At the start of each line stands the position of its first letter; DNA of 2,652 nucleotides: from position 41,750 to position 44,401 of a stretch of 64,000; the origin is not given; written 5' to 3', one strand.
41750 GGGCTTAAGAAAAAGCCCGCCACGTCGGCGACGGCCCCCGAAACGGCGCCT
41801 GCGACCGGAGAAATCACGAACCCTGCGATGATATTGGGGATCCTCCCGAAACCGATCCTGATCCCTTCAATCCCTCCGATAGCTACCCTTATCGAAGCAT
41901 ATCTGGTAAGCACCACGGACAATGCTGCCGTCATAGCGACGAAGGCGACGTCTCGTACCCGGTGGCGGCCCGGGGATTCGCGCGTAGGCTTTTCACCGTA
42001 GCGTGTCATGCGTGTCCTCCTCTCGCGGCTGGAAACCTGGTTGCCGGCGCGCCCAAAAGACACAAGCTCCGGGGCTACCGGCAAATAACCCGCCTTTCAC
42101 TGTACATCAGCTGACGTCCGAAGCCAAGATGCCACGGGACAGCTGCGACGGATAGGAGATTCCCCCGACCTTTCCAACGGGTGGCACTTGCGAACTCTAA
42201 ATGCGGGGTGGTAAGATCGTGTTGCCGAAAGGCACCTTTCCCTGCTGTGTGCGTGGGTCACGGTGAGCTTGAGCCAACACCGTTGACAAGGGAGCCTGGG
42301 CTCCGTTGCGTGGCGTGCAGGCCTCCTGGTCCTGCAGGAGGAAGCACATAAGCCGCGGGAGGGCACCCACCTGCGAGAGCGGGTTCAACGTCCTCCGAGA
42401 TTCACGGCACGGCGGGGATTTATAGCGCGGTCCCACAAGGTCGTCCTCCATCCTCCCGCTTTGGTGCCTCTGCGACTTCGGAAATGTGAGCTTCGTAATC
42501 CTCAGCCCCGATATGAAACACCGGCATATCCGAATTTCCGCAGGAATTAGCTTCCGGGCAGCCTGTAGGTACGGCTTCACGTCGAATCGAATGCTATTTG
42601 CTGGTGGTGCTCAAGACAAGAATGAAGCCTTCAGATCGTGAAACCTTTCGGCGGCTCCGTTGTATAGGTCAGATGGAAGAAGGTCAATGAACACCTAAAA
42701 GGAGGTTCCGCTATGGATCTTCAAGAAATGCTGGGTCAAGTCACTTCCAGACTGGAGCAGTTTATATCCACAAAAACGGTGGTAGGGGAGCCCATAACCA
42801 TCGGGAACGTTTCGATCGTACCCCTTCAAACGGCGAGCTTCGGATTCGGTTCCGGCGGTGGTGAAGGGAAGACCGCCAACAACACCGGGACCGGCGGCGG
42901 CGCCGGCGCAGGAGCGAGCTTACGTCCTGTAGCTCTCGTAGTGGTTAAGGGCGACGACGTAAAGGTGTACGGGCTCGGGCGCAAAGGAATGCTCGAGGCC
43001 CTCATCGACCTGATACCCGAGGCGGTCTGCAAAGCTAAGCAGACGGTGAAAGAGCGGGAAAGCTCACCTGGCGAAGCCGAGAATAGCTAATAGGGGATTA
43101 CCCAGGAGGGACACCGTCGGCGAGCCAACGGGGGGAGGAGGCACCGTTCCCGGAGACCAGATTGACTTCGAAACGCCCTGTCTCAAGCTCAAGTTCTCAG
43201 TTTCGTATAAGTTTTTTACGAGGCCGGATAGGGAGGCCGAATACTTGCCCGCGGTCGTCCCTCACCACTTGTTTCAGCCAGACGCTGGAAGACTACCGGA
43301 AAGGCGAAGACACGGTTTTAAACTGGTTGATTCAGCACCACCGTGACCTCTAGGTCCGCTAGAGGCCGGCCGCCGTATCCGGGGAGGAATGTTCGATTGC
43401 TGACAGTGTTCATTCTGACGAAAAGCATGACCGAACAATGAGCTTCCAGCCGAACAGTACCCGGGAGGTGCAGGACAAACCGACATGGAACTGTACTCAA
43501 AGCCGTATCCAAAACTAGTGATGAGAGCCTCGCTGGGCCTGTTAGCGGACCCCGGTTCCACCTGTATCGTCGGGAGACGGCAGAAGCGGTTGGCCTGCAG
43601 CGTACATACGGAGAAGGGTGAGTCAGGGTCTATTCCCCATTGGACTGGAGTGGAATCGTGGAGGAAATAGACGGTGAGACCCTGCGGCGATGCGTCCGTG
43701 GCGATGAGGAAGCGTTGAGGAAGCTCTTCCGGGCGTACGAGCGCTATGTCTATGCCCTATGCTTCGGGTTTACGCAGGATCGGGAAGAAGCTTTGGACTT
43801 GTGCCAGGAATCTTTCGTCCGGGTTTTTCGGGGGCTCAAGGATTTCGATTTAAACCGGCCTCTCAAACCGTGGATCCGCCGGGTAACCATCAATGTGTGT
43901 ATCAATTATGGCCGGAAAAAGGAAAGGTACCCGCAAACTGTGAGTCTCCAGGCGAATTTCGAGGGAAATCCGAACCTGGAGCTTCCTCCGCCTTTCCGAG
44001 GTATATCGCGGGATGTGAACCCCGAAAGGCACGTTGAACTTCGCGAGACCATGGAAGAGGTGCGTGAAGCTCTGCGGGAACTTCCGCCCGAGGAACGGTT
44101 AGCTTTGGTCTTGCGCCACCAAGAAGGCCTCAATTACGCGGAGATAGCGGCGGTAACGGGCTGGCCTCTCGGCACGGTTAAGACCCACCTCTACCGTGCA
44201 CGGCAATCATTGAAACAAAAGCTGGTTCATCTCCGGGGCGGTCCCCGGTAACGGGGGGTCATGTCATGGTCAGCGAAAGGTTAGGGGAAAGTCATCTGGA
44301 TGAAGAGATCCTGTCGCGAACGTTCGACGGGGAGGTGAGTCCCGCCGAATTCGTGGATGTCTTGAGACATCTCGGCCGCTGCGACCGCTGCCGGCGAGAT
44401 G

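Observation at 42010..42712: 700-bp non-coding island between the ECF S-component gene and ytfJ with long-range complementarity; candidate structured RNA or riboswitch leader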

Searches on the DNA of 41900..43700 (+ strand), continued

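Call 53: search_rna_families(sources=[L027, L106, L073, L069, L086, L009, L058, L062, L020, L011, L070, L028, L099, L082, L075, L084, L089], threshold=gathering)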
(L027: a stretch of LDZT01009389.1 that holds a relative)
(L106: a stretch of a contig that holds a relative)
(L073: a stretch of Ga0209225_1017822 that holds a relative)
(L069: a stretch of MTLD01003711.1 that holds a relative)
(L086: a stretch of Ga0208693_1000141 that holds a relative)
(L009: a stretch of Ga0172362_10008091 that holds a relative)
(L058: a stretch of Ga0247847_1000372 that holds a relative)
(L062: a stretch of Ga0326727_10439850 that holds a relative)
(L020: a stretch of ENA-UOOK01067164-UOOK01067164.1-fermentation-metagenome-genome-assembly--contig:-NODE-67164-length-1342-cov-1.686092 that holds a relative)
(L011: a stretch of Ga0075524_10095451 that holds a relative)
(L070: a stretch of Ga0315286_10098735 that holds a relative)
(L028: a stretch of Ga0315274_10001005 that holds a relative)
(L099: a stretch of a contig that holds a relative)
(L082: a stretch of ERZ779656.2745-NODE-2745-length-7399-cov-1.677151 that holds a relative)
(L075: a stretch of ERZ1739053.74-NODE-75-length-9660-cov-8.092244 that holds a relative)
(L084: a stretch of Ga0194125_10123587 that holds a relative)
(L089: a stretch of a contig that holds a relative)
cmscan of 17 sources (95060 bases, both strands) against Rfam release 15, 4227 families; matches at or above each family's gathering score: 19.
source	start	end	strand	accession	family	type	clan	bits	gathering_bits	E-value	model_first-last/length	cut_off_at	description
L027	306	487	+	RF00013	6S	Gene;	-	121.5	46.4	7.4e-24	1-187/187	no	6S / SsrS RNA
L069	782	962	-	RF00013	6S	Gene;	-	117.4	46.4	7e-23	1-187/187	no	6S / SsrS RNA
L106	979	1157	+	RF00013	6S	Gene;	-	108.6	46.4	8.4e-21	1-187/187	no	6S / SsrS RNA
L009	2691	2868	-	RF00013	6S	Gene;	-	104.9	46.4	6.7e-20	1-187/187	no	6S / SsrS RNA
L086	91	271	-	RF00013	6S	Gene;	-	104.4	46.4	8.7e-20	1-187/187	no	6S / SsrS RNA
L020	619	803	-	RF00013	6S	Gene;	-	99.4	46.4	1.3e-18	1-187/187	no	6S / SsrS RNA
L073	1338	1534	-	RF00013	6S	Gene;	-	93.4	46.4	3.5e-17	1-187/187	no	6S / SsrS RNA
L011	706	886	-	RF00013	6S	Gene;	-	92.7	46.4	5.2e-17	1-187/187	no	6S / SsrS RNA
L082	98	284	-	RF00013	6S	Gene;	-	91.4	46.4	1.1e-16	1-187/187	no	6S / SsrS RNA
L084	14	196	+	RF00013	6S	Gene;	-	88.1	46.4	6.7e-16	1-187/187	no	6S / SsrS RNA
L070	90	276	+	RF00013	6S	Gene;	-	86.7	46.4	1.4e-15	1-187/187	no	6S / SsrS RNA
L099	3884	4066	+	RF00013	6S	Gene;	-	80.6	46.4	4e-14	1-187/187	no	6S / SsrS RNA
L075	3486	3642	+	RF00013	6S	Gene;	-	78.8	46.4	1.1e-13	1-187/187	no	6S / SsrS RNA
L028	1745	1927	+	RF00013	6S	Gene;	-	74.5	46.4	1.1e-12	1-187/187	no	6S / SsrS RNA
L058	4240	4392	-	RF00013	6S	Gene;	-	72.6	46.4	3.2e-12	1-187/187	no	6S / SsrS RNA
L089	23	206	-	RF00013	6S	Gene;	-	70.3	46.4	1.2e-11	1-187/187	no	6S / SsrS RNA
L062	322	472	+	RF00013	6S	Gene;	-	67.4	46.4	5.5e-11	1-187/187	no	6S / SsrS RNA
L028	1579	1652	+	RF00005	tRNA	Gene; tRNA;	CL00001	60.7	29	1.7e-10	1-71/71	no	tRNA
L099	3717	3790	+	RF00005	tRNA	Gene; tRNA;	CL00001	60.7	29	1.7e-10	1-71/71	no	tRNA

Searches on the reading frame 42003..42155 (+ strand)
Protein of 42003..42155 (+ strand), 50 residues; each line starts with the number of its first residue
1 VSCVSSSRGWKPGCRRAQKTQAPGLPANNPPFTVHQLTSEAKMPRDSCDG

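Call 56: search_protein_families(library=pfam, proteins=[window:42003-42155:+], max_evalue=1)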
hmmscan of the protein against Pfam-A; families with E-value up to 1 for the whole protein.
window:42003-42155:+ (50 aa): 0 families

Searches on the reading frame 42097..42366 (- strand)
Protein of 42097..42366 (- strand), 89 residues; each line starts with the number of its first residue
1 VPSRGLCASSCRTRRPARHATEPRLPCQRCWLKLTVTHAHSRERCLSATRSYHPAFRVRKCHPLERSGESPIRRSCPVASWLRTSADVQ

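Call 56: search_protein_families(library=pfam, proteins=[window:42097-42366:-], max_evalue=1)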
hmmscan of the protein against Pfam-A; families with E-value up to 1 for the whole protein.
window:42097-42366:- (89 aa): 1 family
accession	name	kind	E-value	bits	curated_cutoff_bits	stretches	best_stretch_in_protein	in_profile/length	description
PF23497.1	YmiD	-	0.01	16.2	27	1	42-57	7-22/42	YmiD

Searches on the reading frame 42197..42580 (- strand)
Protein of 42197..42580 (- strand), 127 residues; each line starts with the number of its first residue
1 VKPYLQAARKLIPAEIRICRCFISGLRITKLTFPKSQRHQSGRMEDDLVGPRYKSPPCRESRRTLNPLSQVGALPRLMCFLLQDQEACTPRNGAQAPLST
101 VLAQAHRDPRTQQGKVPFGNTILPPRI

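Call 56: search_protein_families(library=pfam, proteins=[window:42197-42580:-], max_evalue=1)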
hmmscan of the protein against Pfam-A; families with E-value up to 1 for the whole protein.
window:42197-42580:- (127 aa): 1 family
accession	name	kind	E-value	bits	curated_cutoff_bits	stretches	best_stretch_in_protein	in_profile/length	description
PF25131.1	bL9m_N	-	0.24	11.4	27.3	0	67-77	10-20/33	Large ribosomal subunit protein bL9m N-terminal domain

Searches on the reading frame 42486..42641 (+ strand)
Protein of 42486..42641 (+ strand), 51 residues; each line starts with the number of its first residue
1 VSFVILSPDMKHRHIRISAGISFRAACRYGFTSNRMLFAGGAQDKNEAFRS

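Call 56: search_protein_families(library=pfam, proteins=[window:42486-42641:+], max_evalue=1)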
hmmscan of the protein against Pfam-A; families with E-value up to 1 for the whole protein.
window:42486-42641:+ (51 aa): 0 families

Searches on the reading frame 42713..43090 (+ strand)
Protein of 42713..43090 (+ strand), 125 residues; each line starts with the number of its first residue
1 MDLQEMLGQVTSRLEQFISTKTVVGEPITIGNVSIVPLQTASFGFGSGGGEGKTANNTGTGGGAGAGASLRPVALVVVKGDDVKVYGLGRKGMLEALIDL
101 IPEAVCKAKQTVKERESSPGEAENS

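Call 7: search_protein_families(library=pfam, proteins=[window:42713-43090:+], max_evalue=0.01)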
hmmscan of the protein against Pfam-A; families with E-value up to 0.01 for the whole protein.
window:42713-43090:+ (125 aa): 1 family
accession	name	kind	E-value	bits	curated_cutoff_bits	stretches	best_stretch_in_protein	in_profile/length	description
PF09579.15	Spore_YtfJ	-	4e-20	72.3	25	1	28-105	1-80/81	Sporulation protein YtfJ (Spore_YtfJ)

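Call 8: search_protein_families(library=ncbifam, proteins=[window:42713-43090:+], max_evalue=0.01)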
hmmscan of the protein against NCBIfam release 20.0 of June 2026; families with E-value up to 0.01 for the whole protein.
window:42713-43090:+ (125 aa): 1 family
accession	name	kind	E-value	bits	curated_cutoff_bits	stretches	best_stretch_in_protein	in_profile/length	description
TIGR02874.1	spore_ytfJ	equivalog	2.6e-19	69.8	116.3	1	9-114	10-123/125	GerW family sporulation protein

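Call 10: find_encoding_contigs(protein=window:42713-43090:+, flank=3000, max_places=6)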
Protein window:42713-43090:+ (125 aa): 1 contig read that carries it; 1 place shown.
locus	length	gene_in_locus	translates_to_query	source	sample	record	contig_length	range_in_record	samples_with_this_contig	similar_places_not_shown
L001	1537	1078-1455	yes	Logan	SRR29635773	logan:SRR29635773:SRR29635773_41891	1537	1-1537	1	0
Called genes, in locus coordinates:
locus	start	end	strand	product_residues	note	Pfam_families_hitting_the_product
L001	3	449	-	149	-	?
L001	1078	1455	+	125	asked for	PF09579:Spore_YtfJ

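Call 11: find_related_loci(query=window:42713-43087:+, collection=genome_contigs, flank=4000)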
Query window:42713-43087:+ (125 aa) in genome_contigs; peptide patterns used: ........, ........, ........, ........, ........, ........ (x = any residue, [..] = any of these).
321 stretches matched a pattern; 6 encode a relative of the query (tblastn E <= 1e-3); 6 distinct loci.
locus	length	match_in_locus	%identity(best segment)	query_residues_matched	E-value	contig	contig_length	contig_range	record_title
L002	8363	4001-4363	90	1-121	9e-53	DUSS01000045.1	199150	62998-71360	MAG TPA_asm: Candidatus Fermentithermobacillaceae bacterium isolate AS04akNAM_61 20206_AS04, whole genome shotgun sequen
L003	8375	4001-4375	83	1-125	3e-43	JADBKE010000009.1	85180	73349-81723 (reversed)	MAG: Candidatus Fermentithermobacillaceae bacterium isolate Bu31 contig_489_pilon_pilon_pilon, whole genome shotgun sequ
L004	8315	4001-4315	63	1-105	1e-28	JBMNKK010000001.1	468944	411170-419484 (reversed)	MAG: Bacillota bacterium isolate SBF912LR0HQ0201 contig_21432, whole genome shotgun sequence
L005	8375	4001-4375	52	1-124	8e-22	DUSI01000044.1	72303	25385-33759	MAG TPA_asm: Candidatus Fermentithermobacillaceae bacterium isolate AS04akNAM_117 50075_AS04, whole genome shotgun seque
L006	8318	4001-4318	36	2-107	2e-7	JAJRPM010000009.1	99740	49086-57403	MAG: Candidatus Zixiibacteriota bacterium isolate Dive100_bin1.56 k141_401912, whole genome shotgun sequence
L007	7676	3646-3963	31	2-107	2e-6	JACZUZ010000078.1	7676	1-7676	MAG: Candidatus Zixiibacteriota bacterium isolate B17T1B11 B17T1B11_NODE1917, whole genome shotgun sequence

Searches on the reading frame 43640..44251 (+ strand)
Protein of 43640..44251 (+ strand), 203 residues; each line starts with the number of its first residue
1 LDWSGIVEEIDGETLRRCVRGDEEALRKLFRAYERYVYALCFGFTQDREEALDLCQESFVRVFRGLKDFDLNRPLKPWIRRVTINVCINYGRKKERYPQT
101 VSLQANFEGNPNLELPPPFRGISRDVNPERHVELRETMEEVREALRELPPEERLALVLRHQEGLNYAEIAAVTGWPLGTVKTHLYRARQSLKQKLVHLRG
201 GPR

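Call 7: search_protein_families(library=pfam, proteins=[window:43640-44251:+], max_evalue=0.01)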
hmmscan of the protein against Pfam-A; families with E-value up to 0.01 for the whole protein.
window:43640-44251:+ (203 aa): 7 families
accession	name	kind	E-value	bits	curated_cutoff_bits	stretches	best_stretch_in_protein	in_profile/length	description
PF08281.18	Sigma70_r4_2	-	2e-18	66.2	25.7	1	139-191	2-54/54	Sigma-70, region 4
PF04542.20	Sigma70_r2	-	1e-15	57.7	24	1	29-96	1-70/71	Sigma-70 region 2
PF04545.22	Sigma70_r4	-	1.2e-11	44.4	24.1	1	144-193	1-50/50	Sigma-70, region 4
PF07638.17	Sigma70_ECF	-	5.1e-05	23.7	21.1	1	130-195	118-183/185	ECF sigma factor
PF13384.12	HTH_23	-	0.00019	21.6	24.6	1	151-182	5-36/50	Homeodomain-like domain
PF12645.13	HTH_16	-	0.00022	21.7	22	1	13-49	2-38/65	Helix-turn-helix domain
PF14493.12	HTH_40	-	0.0082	16.9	27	0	160-190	9-39/89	Helix-turn-helix domain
